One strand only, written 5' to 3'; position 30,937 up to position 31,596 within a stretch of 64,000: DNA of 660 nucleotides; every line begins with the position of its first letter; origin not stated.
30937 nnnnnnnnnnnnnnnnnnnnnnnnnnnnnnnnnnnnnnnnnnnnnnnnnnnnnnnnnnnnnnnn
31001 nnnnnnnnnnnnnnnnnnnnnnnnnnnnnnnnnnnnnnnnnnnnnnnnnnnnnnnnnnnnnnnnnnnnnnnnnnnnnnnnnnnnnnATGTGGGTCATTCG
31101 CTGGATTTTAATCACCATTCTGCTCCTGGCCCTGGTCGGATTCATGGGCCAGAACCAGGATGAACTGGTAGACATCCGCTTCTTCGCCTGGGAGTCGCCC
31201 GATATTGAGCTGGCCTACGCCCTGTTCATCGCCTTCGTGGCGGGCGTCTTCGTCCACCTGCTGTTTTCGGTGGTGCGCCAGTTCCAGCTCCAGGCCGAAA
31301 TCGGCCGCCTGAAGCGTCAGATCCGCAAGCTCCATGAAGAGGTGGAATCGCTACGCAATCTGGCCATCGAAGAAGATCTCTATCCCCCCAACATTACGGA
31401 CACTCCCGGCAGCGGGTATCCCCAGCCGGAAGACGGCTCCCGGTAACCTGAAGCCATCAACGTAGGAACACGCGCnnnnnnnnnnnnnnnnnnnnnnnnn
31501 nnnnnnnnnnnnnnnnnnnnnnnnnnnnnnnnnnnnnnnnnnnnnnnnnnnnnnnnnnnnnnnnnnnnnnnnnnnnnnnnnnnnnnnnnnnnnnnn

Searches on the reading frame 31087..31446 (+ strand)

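Call 60: search_protein_families(library=pfam, proteins=[window:31087-31446:+], max_evalue=0.00001)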
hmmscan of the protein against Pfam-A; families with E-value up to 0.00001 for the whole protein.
window:31087-31446:+ (119 aa): 1 family
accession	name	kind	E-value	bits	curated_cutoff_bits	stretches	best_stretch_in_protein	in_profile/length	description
PF06305.16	LapA_dom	-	2.1e-14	53.6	28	1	25-87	3-64/64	Lipopolysaccharide assembly protein A domain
